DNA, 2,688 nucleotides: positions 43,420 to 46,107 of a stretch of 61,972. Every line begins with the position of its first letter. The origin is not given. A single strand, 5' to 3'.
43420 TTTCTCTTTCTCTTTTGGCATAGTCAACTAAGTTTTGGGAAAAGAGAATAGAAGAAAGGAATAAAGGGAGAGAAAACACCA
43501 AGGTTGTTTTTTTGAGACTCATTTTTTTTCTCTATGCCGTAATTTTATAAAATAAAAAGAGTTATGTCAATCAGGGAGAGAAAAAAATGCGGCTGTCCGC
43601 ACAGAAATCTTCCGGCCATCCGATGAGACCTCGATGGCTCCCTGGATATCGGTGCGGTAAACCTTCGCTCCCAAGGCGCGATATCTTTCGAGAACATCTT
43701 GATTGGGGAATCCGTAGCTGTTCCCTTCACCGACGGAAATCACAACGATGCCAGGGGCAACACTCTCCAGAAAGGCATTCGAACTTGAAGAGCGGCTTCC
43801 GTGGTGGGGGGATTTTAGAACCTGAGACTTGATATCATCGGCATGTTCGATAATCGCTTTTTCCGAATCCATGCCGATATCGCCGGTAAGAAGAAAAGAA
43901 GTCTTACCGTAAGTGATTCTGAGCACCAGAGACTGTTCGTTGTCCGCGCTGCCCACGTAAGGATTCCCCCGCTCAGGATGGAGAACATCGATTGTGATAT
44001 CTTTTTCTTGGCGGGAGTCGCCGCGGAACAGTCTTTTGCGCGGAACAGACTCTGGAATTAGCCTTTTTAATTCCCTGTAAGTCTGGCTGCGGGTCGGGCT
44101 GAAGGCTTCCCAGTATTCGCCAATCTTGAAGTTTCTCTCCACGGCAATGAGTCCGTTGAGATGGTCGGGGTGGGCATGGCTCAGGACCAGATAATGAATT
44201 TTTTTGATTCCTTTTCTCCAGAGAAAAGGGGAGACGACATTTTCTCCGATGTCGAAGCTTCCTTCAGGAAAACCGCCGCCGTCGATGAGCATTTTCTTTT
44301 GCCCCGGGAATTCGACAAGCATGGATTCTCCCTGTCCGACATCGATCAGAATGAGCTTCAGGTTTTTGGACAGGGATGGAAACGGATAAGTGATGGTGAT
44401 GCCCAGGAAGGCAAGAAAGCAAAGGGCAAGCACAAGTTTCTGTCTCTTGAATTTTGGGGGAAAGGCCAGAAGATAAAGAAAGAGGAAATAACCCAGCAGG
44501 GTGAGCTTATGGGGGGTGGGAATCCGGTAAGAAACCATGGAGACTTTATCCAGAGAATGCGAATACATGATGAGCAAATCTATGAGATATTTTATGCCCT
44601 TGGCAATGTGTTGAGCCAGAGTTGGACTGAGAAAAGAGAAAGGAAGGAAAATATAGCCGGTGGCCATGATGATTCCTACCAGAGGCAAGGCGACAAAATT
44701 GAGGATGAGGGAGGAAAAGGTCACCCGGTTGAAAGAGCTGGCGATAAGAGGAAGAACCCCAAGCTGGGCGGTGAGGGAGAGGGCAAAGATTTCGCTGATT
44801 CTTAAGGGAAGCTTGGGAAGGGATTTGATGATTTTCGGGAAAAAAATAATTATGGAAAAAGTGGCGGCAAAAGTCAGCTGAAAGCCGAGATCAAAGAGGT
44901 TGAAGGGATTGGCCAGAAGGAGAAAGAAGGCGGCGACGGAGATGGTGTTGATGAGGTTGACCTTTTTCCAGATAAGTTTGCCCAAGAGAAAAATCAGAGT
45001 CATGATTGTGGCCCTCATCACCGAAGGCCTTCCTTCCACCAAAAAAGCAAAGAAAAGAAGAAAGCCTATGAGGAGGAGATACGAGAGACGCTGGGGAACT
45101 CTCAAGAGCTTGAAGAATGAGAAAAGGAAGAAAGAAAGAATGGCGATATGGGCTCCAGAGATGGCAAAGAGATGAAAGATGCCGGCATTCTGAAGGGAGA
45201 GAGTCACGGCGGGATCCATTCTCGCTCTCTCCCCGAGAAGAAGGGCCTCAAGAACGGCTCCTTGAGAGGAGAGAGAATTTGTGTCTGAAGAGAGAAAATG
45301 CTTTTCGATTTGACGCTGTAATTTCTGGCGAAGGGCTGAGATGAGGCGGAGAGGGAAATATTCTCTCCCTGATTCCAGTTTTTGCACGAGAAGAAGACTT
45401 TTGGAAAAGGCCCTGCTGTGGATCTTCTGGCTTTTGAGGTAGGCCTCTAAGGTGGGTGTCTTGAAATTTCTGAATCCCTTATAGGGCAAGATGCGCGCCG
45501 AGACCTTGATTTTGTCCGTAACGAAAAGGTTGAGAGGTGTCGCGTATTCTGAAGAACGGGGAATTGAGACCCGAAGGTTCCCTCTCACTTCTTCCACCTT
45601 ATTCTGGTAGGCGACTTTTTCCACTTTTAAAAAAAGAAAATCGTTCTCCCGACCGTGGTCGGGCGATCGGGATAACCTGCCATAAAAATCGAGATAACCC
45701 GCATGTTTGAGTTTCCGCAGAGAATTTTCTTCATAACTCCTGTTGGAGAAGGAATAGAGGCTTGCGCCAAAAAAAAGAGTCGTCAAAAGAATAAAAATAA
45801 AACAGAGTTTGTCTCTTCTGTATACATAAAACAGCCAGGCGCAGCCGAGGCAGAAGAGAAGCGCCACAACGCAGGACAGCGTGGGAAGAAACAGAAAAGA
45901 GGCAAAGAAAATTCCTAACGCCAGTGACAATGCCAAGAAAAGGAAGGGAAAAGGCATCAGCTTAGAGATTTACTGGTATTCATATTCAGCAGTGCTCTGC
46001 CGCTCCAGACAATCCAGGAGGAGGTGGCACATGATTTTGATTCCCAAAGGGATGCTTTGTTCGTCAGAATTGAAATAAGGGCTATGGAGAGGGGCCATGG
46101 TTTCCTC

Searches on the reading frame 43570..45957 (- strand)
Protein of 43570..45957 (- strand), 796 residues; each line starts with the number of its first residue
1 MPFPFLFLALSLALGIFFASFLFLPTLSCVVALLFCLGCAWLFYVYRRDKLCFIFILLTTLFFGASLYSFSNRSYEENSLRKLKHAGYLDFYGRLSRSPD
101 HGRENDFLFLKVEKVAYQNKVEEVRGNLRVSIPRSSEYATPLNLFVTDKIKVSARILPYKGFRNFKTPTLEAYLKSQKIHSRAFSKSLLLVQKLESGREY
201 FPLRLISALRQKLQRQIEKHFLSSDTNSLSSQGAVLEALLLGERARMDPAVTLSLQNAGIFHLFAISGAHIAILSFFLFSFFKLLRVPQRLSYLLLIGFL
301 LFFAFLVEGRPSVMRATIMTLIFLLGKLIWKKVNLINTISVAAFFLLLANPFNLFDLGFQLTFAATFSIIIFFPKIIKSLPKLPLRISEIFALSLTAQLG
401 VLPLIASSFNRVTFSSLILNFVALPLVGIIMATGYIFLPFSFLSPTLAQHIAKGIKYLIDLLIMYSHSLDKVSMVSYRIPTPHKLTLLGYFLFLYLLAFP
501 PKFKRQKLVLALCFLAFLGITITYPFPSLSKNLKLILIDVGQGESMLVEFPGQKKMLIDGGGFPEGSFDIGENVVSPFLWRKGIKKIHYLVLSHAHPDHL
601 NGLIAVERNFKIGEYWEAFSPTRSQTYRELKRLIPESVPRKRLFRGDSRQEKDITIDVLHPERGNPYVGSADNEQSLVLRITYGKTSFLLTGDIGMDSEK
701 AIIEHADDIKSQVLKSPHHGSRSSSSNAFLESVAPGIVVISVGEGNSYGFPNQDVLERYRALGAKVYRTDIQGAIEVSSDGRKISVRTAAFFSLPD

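Call 67: search_protein_families(library=ncbifam, proteins=[window:43570-45957:-], max_evalue=0.00001)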
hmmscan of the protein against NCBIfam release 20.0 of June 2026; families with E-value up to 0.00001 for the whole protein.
window:43570-45957:- (796 aa): 6 families
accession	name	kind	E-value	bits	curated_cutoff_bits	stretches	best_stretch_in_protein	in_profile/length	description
TIGR00361.1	ComEC_Rec2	equivalog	1.1e-88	298.1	190.05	1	220-773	118-663/663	DNA internalization-related competence protein ComEC/Rec2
NF008580.0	PRK11539.1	equivalog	3e-60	204.4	969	1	224-784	192-733/758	ComEC family protein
TIGR00360.1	ComEC_N-term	subfamily_domain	8.7e-28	97.7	36.5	1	260-432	1-169/171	ComEC/Rec2-related protein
NF045979.1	ComEC_MAG0480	equivalog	2.6e-22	79.2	150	1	235-471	198-426/461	MAG0480 family ComEC-like protein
NF049846.1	blaAHM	exception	2.7e-20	72.5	590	1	533-787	63-303/304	AHM family subclass B3-like metallo-beta-lactamase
NF041809.1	Avs1a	equivalog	2.5e-06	26.5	420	0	670-758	249-340/387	AVAST type 1 anti-phage system MBL fold metallo-hydrolase Avs1a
